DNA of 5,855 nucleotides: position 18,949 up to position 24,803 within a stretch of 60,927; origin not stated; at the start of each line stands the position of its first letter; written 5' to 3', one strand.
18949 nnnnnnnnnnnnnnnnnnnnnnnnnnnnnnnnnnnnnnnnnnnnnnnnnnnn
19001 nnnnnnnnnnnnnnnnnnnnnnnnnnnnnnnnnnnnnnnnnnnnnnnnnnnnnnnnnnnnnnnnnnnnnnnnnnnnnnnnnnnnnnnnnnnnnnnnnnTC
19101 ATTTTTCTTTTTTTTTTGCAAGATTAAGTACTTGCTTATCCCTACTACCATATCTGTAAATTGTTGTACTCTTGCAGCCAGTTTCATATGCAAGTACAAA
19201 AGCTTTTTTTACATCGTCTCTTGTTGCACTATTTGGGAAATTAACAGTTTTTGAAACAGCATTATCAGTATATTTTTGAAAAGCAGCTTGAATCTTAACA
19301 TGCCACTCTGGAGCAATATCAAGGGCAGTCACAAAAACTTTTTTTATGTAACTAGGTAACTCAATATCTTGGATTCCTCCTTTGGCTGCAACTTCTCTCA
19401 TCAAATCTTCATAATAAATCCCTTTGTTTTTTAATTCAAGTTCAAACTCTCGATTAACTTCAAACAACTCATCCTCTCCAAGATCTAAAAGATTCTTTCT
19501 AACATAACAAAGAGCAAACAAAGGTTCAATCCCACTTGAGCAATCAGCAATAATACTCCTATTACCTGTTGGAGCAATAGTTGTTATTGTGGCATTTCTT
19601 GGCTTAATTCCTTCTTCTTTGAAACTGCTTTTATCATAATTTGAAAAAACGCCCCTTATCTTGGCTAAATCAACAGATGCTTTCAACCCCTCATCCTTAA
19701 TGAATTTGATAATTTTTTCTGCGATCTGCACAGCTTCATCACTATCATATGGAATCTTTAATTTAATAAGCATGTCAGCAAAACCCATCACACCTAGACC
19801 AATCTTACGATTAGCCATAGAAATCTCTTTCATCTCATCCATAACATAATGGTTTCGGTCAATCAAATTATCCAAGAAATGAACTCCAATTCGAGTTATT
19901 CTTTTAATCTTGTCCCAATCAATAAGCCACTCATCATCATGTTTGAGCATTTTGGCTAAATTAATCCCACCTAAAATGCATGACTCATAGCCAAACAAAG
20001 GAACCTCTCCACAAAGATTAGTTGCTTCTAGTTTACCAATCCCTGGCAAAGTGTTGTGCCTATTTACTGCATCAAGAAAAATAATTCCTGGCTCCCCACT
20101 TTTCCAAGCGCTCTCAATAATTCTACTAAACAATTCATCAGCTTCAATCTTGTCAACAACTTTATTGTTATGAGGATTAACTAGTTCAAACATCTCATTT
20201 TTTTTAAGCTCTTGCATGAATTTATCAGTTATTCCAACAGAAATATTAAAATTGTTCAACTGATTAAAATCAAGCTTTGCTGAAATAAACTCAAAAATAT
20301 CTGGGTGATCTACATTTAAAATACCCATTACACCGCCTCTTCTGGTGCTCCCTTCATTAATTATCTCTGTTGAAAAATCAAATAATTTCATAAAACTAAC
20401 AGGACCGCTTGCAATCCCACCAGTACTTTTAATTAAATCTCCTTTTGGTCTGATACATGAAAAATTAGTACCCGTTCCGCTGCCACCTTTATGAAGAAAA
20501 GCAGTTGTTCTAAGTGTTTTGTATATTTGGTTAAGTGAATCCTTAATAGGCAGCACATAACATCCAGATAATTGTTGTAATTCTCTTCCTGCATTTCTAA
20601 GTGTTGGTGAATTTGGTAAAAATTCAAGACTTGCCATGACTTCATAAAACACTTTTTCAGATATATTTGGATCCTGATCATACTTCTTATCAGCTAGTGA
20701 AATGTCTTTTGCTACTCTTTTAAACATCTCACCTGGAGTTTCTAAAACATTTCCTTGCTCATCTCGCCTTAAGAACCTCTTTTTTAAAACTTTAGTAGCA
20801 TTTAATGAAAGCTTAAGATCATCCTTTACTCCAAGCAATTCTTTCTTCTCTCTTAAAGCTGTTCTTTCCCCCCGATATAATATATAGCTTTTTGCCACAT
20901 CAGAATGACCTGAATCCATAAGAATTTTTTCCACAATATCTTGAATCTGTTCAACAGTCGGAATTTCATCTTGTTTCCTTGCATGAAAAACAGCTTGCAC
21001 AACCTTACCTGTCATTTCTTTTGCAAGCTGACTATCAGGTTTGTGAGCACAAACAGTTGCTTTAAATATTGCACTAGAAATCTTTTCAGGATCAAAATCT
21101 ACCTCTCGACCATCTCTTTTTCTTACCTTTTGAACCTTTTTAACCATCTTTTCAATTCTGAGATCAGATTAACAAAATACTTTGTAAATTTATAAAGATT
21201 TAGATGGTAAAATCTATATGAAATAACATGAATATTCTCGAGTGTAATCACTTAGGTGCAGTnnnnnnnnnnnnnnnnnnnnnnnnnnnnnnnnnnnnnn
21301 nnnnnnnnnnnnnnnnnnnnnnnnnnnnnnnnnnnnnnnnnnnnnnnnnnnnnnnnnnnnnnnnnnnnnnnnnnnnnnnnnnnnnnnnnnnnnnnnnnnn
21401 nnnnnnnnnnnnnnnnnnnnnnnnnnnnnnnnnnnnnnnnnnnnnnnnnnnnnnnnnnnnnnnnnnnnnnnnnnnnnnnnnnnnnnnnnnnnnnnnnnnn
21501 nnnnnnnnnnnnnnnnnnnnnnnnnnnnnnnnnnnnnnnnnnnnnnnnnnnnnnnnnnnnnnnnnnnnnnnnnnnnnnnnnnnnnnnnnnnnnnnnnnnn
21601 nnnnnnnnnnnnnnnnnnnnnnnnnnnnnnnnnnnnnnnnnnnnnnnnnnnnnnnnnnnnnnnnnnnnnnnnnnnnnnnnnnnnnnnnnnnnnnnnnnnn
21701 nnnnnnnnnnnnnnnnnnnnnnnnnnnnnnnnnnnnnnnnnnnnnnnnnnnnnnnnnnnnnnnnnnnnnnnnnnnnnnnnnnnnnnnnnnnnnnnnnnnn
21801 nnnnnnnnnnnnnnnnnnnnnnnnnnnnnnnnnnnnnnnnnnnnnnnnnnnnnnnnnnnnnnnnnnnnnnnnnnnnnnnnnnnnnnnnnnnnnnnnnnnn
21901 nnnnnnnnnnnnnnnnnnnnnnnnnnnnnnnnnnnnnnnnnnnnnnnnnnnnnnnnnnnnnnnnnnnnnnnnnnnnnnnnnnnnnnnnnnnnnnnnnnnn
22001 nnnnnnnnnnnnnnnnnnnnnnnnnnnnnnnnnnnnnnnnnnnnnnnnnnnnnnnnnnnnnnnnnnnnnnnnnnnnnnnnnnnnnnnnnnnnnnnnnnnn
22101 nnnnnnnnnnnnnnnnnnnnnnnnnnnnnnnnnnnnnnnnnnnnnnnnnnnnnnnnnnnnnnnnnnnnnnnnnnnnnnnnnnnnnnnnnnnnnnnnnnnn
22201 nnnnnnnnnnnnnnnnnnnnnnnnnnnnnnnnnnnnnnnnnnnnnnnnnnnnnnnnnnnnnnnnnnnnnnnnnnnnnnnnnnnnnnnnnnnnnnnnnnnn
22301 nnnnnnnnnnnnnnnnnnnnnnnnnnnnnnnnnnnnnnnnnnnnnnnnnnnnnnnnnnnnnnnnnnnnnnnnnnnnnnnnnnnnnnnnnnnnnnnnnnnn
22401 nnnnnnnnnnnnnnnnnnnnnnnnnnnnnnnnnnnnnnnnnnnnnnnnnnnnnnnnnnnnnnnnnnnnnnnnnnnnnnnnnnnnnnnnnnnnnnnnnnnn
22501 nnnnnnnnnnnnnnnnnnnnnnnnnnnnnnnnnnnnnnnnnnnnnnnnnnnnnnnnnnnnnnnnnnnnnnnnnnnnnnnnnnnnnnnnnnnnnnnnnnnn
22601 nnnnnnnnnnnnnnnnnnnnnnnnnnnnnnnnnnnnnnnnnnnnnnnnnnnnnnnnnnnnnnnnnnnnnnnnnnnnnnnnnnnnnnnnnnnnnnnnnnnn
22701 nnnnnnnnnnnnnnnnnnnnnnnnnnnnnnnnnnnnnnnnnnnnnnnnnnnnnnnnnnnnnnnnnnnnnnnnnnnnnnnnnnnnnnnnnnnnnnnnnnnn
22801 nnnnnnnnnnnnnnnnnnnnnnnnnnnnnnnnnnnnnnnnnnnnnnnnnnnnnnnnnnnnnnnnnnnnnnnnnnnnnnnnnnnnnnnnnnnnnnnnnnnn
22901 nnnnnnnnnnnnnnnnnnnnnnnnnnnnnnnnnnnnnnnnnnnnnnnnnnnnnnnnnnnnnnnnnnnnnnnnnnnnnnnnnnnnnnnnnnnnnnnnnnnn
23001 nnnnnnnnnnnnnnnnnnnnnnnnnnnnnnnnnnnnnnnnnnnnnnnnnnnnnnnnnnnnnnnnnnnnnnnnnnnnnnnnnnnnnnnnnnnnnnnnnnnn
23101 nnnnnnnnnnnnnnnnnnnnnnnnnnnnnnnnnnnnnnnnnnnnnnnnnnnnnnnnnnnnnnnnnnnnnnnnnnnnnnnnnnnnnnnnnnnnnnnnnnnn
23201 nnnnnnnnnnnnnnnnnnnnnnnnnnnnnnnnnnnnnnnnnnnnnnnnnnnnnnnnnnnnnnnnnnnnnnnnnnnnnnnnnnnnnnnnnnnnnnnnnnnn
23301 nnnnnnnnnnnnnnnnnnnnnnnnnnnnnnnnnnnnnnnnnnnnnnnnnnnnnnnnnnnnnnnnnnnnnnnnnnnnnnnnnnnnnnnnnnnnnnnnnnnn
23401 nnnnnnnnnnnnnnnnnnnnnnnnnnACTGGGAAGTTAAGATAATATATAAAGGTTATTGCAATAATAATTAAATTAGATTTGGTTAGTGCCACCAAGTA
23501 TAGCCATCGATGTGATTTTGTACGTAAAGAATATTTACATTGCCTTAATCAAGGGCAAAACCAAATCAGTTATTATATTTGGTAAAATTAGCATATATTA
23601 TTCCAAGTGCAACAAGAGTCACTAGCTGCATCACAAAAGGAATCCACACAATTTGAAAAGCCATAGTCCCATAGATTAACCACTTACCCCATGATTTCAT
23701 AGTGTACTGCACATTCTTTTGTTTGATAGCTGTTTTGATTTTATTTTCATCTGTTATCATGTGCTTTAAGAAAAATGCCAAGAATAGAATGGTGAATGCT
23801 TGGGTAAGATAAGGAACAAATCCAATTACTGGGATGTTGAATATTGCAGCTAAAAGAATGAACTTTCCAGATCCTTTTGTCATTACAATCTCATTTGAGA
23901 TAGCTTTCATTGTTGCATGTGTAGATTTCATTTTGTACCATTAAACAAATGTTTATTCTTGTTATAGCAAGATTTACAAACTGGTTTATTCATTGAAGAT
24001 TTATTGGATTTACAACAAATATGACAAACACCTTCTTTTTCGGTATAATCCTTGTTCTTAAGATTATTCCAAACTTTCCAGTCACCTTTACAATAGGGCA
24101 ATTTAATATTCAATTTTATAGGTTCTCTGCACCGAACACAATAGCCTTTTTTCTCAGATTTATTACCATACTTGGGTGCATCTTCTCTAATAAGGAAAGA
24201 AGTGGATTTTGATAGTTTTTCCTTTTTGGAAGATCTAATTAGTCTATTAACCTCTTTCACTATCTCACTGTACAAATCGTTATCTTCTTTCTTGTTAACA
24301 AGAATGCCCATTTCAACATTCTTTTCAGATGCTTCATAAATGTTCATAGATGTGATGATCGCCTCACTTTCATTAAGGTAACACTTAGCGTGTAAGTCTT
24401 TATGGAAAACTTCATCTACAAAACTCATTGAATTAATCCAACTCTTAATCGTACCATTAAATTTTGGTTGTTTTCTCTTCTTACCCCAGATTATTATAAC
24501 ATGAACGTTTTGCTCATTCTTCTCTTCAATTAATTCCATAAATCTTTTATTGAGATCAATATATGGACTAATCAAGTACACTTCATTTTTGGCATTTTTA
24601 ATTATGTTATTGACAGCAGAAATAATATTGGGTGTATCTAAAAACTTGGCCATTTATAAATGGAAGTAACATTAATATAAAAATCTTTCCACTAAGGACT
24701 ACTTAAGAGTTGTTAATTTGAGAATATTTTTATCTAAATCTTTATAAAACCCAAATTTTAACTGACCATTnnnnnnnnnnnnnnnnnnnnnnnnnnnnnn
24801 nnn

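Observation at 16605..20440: The three NrdJs differ at the specificity-determining loops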

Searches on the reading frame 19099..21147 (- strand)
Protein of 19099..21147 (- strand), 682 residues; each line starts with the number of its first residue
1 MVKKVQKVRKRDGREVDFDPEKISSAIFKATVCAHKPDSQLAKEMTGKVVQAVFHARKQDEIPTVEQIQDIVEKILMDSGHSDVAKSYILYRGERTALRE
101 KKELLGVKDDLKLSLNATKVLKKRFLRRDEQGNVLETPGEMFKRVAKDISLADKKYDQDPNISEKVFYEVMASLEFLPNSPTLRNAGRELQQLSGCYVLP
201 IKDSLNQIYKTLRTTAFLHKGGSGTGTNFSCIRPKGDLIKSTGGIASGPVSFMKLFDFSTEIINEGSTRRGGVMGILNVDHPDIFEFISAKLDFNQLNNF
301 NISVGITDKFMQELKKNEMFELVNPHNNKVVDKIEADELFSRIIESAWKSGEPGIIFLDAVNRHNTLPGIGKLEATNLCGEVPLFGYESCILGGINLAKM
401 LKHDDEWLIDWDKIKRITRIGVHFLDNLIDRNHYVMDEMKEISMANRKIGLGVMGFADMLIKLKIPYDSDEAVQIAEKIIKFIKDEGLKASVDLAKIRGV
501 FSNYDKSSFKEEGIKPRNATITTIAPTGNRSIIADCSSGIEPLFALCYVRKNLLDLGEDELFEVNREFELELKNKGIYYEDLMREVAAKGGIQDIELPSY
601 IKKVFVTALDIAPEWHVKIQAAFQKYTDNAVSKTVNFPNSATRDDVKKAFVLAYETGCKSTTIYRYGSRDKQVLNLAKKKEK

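Call 6: search_protein_families(library=pfam, proteins=[window:19099-21147:-], max_evalue=0.01)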
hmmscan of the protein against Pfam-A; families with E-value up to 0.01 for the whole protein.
window:19099-21147:- (682 aa): 4 families
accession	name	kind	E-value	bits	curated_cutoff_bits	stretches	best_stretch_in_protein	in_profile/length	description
PF02867.20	Ribonuc_red_lgC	-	1.2e-129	433.8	23.9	2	194-511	1-346/523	Ribonucleotide reductase, barrel domain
PF03477.21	ATP-cone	-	1.5e-23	83.5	25.8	1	7-96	2-87/88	ATP cone domain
PF00317.26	Ribonuc_red_lgN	-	5.6e-21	74.8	28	1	112-190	2-76/77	Ribonucleotide reductase, all-alpha domain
PF21995.1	RNR-II_ins_dom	-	0.0087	16.7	27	0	229-256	73-100/107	B12-dependent ribonucleotide reductase, insertion domain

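Call 7: search_solved_structures(query=window:19099-21147:-, show_alignments=2)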
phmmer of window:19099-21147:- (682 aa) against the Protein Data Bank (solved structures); distinct sequences matched with E-value up to 0.001: 37.
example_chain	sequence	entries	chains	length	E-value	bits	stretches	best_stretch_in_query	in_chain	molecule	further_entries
1xjk_A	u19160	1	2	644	9.6e-117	394.4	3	187-512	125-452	ribonucleotide reductase, B12-dependent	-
1xje_A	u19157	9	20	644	2.6e-116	393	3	187-512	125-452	ribonucleotide reductase, B12-dependent | Ribonucleoside-diphosphate reductase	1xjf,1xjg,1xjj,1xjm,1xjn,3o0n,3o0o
5im3_A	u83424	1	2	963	2e-68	234.8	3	318-539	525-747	Ribonucleoside-diphosphate reductase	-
6l3r_A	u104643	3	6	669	2.3e-54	188.4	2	117-351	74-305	Ribonucleoside-diphosphate reductase large subunit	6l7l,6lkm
2wgh_A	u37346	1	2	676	2.3e-54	188.3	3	117-351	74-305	RIBONUCLEOSIDE-DIPHOSPHATE REDUCTASE LARGE SUBUNIT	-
3hnc_A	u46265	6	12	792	2.8e-54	188.1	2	117-351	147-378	Ribonucleoside-diphosphate reductase large subunit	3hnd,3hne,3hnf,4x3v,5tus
5d1y_A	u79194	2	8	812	3e-54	188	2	117-351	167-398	Ribonucleoside-diphosphate reductase large subunit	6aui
7agj_A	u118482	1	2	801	9.6e-53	183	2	107-326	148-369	Ribonucleoside-diphosphate reductase subunit alpha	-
7b9p_A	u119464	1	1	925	2.1e-49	171.9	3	298-508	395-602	Vitamin B12-dependent ribonucleotide reductase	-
7b9q_A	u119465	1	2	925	2.1e-49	171.9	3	298-508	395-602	Vitamin B12-dependent ribonucleotide reductase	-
6dqw_A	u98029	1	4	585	5.9e-45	157.2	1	160-673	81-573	Ribonucleoside-diphosphate reductase, alpha chain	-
1zyz_A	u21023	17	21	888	3.6e-43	151.3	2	334-507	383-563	Ribonucleoside-diphosphate reductase large chain 1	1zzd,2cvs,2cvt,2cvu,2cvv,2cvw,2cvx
3tb9_A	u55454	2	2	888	9.4e-43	150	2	334-507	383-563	Ribonucleoside-diphosphate reductase large chain 1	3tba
3s8a_A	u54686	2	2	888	2.4e-42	148.6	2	334-507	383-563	Ribonucleoside-diphosphate reductase large chain 1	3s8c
6dqx_A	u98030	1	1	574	4.1e-37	131.3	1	166-675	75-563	Ribonucleoside-diphosphate reductase, alpha chain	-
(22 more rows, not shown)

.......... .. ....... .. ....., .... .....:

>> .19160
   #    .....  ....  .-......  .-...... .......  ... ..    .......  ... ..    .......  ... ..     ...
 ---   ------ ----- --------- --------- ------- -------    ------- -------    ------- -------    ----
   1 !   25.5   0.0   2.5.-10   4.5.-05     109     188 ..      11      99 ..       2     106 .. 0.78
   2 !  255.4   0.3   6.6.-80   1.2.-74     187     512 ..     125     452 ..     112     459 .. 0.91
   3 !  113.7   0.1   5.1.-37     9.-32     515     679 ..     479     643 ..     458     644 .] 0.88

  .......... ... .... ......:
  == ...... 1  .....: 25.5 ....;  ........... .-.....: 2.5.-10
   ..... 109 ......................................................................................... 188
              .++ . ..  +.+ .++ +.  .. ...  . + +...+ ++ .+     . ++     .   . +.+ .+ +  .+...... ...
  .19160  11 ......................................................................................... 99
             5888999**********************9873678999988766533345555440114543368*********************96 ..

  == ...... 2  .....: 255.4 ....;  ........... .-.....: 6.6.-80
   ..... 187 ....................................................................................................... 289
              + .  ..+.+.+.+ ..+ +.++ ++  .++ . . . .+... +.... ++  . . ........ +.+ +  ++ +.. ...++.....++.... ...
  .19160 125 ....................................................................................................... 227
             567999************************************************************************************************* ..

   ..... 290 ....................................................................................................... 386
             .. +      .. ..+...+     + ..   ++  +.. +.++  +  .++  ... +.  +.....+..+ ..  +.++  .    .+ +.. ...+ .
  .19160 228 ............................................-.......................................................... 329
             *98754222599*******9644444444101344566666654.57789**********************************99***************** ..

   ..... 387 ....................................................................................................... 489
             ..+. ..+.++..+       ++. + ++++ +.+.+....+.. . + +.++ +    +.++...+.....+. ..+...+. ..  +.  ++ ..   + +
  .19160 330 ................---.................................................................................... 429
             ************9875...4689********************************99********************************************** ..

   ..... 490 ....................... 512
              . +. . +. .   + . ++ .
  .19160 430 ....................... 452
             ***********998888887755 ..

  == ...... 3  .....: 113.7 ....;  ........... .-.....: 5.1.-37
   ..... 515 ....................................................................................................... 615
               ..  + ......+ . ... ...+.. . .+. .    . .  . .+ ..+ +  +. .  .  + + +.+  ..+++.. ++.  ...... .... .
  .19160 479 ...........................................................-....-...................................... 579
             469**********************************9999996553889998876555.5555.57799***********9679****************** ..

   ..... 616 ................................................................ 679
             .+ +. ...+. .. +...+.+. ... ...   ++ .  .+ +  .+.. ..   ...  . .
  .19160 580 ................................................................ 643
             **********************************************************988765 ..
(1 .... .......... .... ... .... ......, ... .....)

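Call 16: find_homologous_proteins(query=window:19099-21147:-, max_evalue=1e-30)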
Query window:19099-21147:- (682 aa): 7999 proteins with E <= 1e-30 among 8000 candidates; the best 120 are listed.
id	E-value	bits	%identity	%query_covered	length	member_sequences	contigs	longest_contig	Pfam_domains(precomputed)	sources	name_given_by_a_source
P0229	0.0e+0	1089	70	99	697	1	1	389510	PF02867.21,PF00317.27,PF03477.22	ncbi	-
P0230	0.0e+0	1040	100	68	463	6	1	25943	PF02867.21,PF00317.27,PF03477.22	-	-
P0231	2.7e-296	1003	84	75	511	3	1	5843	PF02867.21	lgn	-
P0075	2.7e-249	847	56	99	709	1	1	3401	PF02867.21,PF00317.27,PF03477.22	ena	-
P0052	5.3e-249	846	55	100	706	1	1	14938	PF02867.21,PF00317.27,PF03477.22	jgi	-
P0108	8.2e-249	846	55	100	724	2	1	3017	PF02867.21,PF00317.27,PF03477.22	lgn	-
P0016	5.0e-248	843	57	100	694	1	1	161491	PF02867.21,PF00317.27,PF03477.22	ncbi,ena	-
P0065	6.9e-248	843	55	99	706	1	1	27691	PF02867.21,PF00317.27,PF03477.22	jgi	-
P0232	2.4e-247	841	57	99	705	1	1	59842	PF02867.21,PF00317.27,PF03477.22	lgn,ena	-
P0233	3.0e-247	841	57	99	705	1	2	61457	PF02867.21,PF00317.27,PF03477.22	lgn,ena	-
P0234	3.5e-247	840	57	99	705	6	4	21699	PF02867.21,PF00317.27,PF03477.22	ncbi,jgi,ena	ncbi:MAG: vitamin B12-dependent ribonucleotide reductase [Candidatus Freyrarchaeum guaymaensis]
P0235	3.7e-247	840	57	99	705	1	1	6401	PF02867.21,PF00317.27,PF03477.22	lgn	-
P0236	3.9e-247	840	57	99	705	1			PF02867.21,PF00317.27,PF03477.22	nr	nr:vitamin B12-dependent ribonucleotide reductase [Candidatus Freyarchaeota archaeon]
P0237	3.9e-247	840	57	99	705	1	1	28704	PF02867.21,PF00317.27,PF03477.22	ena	-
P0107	7.0e-247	839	55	99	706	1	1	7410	PF02867.21,PF00317.27,PF03477.22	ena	-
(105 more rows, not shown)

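Call 17: find_encoding_contigs(protein=P0229, flank=10000, max_places=3)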
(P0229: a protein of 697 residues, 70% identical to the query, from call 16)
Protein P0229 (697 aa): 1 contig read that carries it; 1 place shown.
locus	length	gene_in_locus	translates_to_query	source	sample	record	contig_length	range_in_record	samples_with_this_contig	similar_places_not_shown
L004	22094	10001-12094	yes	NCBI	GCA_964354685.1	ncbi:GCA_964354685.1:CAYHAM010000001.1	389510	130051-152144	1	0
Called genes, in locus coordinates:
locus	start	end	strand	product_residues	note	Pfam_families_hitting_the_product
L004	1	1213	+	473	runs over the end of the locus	PF02934:GatB_N, PF02637:GatB_Yqey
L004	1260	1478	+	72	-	-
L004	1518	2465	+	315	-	PF01699:Na_Ca_ex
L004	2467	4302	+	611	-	PF01850:PIN, PF26594:KH_NusA_2nd (weak), PF00013:KH_1 (weak)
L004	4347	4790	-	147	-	-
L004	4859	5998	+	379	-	PF05621:TniB (weak), PF00931:NB-ARC, PF13191:AAA_16, PF13401:AAA_22, PF24883:NPHP3_N (faint), PF00004:AAA (weak), PF05729:NACHT (weak), PF22703:Cdc6_lid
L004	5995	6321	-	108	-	PF00708:Acylphosphatase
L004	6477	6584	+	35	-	-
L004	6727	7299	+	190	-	PF01300:Sua5_yciO_yrdC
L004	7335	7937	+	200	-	PF00149:Metallophos, PF12850:Metallophos_2, PF14582:Metallophos_3 (faint)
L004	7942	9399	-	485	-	PF01139:RtcB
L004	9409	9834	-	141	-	PF01951:Archease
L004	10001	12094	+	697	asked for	PF03477:ATP-cone, PF00317:Ribonuc_red_lgN, PF02867:Ribonuc_red_lgC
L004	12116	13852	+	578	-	PF00317:Ribonuc_red_lgN, PF02867:Ribonuc_red_lgC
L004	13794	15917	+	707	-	PF03477:ATP-cone, PF00317:Ribonuc_red_lgN, PF02867:Ribonuc_red_lgC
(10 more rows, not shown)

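Call 51: search_protein_families(library=ncbifam, proteins=[window:19099-21147:-], max_evalue=0.00001)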
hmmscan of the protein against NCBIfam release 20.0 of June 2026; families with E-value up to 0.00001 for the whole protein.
window:19099-21147:- (682 aa): 24 families
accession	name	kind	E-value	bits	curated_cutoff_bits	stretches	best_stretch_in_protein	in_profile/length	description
NF006417.0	PRK08665.1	equivalog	1e-255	850.7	961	1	109-682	8-581/759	vitamin B12-dependent ribonucleotide reductase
NF005010.0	PRK06406.1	subfamily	7.4e-252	837.9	1125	2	165-681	221-732/771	vitamin B12-dependent ribonucleotide reductase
TIGR02504.1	NrdJ_Z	equivalog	3.2e-196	653.5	399.95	1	118-674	2-606/606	adenosylcobalamin-dependent ribonucleoside-diphosphate reductase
NF006207.0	PRK08332.1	equivalog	7.9e-146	487.5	2400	5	225-379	701-860/1684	vitamin B12-dependent ribonucleotide reductase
TIGR02506.1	NrdE_NrdA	equivalog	7.9e-107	358.2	341.05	2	118-510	4-428/616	ribonucleoside-diphosphate reductase subunit alpha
NF005122.0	PRK06556.1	equivalog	1.2e-97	327.8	859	3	297-507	285-493/960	vitamin B12-dependent ribonucleotide reductase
NF005544.0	PRK07207.1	equivalog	5.1e-97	325.7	965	4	327-517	536-727/965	ribonucleoside-diphosphate reductase subunit alpha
NF009029.0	PRK12365.1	equivalog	1.7e-89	301.1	1350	4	328-509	620-802/1046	ribonucleoside-diphosphate reductase subunit alpha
NF006577.0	PRK09102.1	equivalog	4.2e-89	299.4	620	1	109-668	21-571/604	ribonucleoside-diphosphate reductase subunit alpha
NF005991.0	PRK08115.1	equivalog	1.4e-87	294.5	854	3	329-505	428-604/858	vitamin B12-dependent ribonucleotide reductase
NF005101.0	PRK06539.1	equivalog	1e-77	261.9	988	3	330-511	392-574/822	ribonucleoside-diphosphate reductase subunit alpha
NF005401.0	PRK06948.1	subfamily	3.7e-73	247.2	906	1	119-673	19-589/604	ribonucleotide reductase-like protein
NF005736.0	PRK07562.1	equivalog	2.4e-66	224.2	1737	3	299-507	396-603/1222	vitamin B12-dependent ribonucleotide reductase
NF009028.0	PRK12364.1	equivalog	3e-66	224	1377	3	113-292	236-412/842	ribonucleoside-diphosphate reductase subunit alpha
NF006279.0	PRK08447.1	equivalog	2.7e-56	191.4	1082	2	102-329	126-353/789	ribonucleoside-diphosphate reductase subunit alpha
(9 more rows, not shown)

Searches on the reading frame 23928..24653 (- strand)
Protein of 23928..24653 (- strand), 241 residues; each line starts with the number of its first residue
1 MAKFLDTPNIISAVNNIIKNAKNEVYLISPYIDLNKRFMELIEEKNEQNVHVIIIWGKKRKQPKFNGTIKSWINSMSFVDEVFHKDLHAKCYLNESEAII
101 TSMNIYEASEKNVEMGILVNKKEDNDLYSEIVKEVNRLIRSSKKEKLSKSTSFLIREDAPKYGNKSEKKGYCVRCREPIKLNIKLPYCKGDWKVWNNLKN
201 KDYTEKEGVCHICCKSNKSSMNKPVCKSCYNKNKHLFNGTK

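Call 6: search_protein_families(library=pfam, proteins=[window:23928-24653:-], max_evalue=0.01)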
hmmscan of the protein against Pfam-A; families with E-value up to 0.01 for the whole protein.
window:23928-24653:- (241 aa): 2 families
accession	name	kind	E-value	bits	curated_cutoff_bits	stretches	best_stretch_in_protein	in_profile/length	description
PF13091.12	PLDc_2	-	3e-10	40.5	27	1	16-133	3-129/132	PLD-like domain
PF11495.14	Regulator_TrmB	-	0.0016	18.2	22.2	1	8-64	9-64/233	Archaeal transcriptional regulator TrmB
